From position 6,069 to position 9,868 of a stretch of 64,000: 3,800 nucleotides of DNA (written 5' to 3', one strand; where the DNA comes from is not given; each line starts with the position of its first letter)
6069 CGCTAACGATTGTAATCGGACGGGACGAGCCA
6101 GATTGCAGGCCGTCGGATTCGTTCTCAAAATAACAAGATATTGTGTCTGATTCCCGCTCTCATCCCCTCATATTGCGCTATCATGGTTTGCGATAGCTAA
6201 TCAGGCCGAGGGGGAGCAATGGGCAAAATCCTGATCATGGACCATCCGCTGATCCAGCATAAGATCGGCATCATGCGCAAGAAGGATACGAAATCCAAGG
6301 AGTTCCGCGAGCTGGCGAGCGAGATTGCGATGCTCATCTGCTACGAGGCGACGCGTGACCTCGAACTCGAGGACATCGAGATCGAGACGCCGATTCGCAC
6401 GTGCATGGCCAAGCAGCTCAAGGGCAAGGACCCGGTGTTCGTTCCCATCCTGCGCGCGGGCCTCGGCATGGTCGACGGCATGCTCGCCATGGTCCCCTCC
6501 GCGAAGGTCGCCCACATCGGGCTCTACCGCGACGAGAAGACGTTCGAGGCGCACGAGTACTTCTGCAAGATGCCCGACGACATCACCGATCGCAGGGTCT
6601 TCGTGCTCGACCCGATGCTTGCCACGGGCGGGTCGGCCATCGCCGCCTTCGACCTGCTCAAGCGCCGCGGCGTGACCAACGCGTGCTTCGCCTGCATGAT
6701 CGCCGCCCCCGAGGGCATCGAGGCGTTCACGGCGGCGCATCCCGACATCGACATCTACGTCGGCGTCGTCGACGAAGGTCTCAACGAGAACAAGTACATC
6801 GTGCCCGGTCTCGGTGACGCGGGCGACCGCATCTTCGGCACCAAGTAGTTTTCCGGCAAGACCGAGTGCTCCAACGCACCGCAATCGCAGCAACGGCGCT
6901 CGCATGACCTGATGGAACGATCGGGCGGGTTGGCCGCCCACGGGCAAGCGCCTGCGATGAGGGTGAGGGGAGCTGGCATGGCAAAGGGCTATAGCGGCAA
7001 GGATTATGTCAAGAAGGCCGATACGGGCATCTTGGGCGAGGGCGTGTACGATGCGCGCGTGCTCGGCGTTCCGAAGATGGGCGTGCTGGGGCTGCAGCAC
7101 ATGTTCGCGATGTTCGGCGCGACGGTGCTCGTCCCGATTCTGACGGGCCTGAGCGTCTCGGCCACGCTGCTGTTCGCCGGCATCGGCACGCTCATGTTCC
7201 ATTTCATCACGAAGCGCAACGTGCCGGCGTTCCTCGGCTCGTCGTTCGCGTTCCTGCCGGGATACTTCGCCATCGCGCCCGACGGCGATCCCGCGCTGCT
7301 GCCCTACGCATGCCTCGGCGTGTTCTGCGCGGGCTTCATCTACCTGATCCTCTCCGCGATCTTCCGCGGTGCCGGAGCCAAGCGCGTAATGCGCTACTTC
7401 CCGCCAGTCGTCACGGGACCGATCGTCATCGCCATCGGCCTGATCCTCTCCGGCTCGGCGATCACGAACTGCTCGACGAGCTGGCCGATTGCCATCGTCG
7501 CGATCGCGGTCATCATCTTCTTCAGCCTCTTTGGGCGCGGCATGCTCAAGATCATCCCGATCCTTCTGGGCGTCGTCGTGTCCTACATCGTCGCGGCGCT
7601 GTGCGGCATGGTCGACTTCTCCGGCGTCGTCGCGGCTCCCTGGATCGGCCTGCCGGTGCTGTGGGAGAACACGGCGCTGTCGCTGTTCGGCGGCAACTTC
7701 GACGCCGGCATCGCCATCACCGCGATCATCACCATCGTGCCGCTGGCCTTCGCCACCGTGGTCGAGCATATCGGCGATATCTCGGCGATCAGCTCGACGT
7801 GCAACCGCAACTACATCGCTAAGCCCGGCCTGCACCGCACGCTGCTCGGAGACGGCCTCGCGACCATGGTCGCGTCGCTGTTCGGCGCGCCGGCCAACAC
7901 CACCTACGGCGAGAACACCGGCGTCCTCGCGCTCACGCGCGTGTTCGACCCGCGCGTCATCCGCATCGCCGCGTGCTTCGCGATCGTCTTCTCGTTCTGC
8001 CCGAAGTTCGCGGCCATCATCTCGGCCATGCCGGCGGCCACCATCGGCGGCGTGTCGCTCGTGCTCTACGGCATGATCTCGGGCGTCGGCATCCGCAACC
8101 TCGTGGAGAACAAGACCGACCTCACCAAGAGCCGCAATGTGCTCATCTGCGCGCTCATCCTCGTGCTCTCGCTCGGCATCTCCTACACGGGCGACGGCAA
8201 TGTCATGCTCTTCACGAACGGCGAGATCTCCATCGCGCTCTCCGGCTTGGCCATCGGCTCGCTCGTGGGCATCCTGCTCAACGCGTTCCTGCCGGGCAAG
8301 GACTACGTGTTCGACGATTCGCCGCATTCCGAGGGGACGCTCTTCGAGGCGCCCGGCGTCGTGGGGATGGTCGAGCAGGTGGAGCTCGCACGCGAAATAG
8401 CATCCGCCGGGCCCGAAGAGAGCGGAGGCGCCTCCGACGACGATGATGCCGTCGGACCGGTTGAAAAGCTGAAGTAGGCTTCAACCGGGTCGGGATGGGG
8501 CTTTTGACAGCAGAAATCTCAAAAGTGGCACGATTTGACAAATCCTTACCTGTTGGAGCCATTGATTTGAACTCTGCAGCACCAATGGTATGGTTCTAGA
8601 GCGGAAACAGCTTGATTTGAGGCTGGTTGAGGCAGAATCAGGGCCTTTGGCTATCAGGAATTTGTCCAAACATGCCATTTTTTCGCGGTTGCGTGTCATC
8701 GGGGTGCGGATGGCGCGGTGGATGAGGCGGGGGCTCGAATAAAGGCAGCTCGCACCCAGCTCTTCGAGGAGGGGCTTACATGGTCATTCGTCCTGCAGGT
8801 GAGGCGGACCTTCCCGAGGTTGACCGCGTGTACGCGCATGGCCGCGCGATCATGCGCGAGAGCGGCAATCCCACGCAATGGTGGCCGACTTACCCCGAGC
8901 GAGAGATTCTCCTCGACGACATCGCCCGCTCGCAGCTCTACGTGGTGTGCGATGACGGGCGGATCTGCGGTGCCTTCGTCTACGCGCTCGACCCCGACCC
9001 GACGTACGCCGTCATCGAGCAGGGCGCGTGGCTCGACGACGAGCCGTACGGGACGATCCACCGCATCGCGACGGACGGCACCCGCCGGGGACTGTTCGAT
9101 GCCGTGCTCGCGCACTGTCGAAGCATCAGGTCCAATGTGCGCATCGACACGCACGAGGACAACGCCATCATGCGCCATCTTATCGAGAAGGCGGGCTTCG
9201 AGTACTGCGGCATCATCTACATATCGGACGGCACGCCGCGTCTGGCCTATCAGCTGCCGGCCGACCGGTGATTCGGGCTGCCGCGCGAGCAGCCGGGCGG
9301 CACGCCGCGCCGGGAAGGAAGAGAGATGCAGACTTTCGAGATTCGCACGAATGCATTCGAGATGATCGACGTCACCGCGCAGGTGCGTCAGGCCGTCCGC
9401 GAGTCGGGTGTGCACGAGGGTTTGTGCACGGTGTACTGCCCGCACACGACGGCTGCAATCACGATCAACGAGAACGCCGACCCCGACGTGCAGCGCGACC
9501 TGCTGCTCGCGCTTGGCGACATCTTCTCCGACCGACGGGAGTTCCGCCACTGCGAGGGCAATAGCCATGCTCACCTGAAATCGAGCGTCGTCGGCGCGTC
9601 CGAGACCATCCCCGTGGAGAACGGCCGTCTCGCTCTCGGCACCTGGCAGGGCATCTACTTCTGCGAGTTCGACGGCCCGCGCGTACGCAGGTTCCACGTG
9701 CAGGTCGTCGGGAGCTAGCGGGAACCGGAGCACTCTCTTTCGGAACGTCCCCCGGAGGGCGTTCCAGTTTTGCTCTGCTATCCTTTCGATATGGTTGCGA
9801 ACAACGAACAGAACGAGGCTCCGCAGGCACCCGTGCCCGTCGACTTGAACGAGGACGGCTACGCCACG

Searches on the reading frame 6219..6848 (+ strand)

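Call 37: search_protein_families(library=pfam, proteins=[window:6219-6848:+])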
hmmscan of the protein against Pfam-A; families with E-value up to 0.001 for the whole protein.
window:6219-6848:+ (209 aa): 2 families
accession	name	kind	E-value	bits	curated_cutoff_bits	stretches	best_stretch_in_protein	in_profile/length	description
PF14681.12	UPRTase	-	8.3e-76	254.5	27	1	7-208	2-206/206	Uracil phosphoribosyltransferase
PF00156.33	Pribosyltran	-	4.7e-10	39.4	26.3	1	65-169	25-132/158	Phosphoribosyl transferase domain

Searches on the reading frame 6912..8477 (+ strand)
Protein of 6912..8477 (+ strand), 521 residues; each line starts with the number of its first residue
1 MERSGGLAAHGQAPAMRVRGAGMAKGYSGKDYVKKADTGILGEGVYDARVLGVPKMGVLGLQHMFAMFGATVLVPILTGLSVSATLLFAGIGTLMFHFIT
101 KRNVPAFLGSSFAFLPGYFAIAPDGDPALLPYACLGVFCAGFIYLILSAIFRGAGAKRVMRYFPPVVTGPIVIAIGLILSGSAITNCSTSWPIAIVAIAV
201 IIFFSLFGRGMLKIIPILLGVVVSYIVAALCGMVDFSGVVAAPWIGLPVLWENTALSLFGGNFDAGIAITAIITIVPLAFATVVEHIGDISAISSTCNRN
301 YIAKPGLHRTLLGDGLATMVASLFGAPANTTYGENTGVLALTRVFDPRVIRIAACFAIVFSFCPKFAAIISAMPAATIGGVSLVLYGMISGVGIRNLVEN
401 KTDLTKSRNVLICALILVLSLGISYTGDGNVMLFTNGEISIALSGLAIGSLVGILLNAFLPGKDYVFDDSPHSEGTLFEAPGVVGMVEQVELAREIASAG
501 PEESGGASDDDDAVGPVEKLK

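Call 37: search_protein_families(library=pfam, proteins=[window:6912-8477:+])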
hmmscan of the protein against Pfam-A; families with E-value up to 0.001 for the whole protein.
window:6912-8477:+ (521 aa): 1 family
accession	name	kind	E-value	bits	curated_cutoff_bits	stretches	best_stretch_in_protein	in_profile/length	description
PF00860.26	Xan_ur_permease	-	3.8e-89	299.5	27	1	58-425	5-385/389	Permease family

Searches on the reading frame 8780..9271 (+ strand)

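Call 37: search_protein_families(library=pfam, proteins=[window:8780-9271:+])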
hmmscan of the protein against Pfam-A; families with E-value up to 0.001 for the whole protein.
window:8780-9271:+ (163 aa): 2 families
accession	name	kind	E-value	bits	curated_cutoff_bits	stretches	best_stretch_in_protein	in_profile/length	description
PF00583.31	Acetyltransf_1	-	2.3e-05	25.1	20.7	1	32-140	13-116/116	Acetyltransferase (GNAT) family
PF13302.13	Acetyltransf_3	-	0.00048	21.3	25.4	1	2-141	3-138/138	Acetyltransferase (GNAT) domain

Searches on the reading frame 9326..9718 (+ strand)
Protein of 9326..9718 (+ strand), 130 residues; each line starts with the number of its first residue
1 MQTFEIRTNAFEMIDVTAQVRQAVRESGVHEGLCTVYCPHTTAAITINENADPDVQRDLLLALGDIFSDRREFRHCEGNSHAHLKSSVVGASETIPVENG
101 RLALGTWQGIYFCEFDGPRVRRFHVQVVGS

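Call 37: search_protein_families(library=pfam, proteins=[window:9326-9718:+])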
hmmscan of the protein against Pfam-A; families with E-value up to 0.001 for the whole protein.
window:9326-9718:+ (130 aa): 1 family
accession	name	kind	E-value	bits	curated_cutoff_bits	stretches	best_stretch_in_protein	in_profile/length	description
PF01894.22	UPF0047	-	7.3e-46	155.5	27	1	15-127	1-117/117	Uncharacterised protein family UPF0047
